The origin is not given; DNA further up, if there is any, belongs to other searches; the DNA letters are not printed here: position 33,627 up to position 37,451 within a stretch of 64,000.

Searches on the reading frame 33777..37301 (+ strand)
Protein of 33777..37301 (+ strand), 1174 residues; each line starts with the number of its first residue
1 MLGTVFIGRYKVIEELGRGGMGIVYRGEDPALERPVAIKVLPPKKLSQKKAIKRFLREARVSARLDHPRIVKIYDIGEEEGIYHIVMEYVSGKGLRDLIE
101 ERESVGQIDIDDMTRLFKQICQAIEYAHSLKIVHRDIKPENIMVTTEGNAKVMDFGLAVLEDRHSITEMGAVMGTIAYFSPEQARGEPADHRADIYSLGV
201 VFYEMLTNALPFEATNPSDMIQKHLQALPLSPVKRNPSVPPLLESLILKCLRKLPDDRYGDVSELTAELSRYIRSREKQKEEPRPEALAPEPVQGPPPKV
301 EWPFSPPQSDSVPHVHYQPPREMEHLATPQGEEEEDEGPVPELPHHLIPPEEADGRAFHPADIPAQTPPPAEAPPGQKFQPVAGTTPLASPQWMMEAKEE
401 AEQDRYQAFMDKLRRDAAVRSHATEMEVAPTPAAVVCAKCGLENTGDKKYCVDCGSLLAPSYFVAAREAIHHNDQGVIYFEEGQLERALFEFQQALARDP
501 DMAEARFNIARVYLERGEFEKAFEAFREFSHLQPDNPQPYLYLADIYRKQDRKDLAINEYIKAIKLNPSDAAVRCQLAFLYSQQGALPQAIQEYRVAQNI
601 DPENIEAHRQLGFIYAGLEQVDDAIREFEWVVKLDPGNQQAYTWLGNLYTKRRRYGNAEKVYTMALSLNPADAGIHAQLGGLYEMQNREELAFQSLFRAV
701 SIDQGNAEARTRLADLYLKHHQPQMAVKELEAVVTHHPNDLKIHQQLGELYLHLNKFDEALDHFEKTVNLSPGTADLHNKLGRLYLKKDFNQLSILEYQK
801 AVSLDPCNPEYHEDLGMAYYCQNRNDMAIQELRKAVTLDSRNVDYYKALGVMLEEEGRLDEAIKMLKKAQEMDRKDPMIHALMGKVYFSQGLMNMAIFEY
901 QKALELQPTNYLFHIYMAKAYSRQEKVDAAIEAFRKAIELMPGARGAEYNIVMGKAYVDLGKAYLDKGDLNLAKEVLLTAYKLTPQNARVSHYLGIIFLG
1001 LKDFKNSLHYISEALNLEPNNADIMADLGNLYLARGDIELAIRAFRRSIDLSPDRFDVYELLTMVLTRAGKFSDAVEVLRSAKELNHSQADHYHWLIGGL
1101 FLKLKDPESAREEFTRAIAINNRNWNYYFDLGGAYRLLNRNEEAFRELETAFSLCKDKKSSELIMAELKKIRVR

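Call 30: search_protein_families(library=pfam, proteins=[window:33777-37301:+], max_evalue=0.0001)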
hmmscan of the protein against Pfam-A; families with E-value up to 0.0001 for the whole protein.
window:33777-37301:+ (1174 aa): 39 families (the best 25 are shown)
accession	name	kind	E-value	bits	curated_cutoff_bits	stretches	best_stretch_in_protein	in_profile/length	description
PF13414.12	TPR_11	-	5.9e-91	298.4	26.8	7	545-585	2-42/42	TPR repeat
PF07719.23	TPR_2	-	1.9e-88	283.8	27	1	913-943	3-33/34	Tetratricopeptide repeat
PF00515.34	TPR_1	-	3.8e-77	251.7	27.8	1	641-670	3-32/34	Tetratricopeptide repeat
PF13181.12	TPR_8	-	4.5e-72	232.6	25.7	0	955-987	2-34/34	Tetratricopeptide repeat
PF13431.12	TPR_17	-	5.2e-70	226.4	24.4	0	560-592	2-34/34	Tetratricopeptide repeat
PF13432.12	TPR_16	-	1.9e-62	207.6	32.7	4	474-537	2-65/65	Tetratricopeptide repeat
PF14559.12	TPR_19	-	2e-60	201.5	25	3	480-537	2-59/68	Tetratricopeptide repeat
PF00069.31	Pkinase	-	4.2e-57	194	31.7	1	10-260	1-253/263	Protein kinase domain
PF13428.12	TPR_14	-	1e-53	174.6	23.5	0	504-546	2-44/44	Tetratricopeptide repeat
PF13424.12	TPR_12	-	2.3e-43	146.7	30.1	2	988-1052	3-75/77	Tetratricopeptide repeat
PF23914.1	TPR_CcmH_CycH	-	4.5e-40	137.5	42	3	492-639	5-155/158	Cytochrome c-type biogenesis protein H TPR domain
PF07714.23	PK_Tyr_Ser-Thr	-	9.4e-40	137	23.1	1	12-259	3-249/258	Protein tyrosine and serine/threonine kinase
PF13371.12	TPR_9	-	3.2e-33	114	35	1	478-538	4-64/73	Tetratricopeptide repeat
PF13176.12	TPR_7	-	3.4e-25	86.4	27.9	0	645-671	5-33/36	Tetratricopeptide repeat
PF12895.13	ANAPC3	-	1.2e-23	83.6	27.2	1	699-767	15-82/82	Anaphase-promoting complex, cyclosome, subunit 3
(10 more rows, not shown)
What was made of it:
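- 33777..37301 (+): Hanks-type Ser/Thr kinase with a TPR array, directly upstream of priA. It is a candidate source of phosphothreonine ligands for the FHA protein. Pfam Pkinase scores 194 bits alongside many TPR families (call 30).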
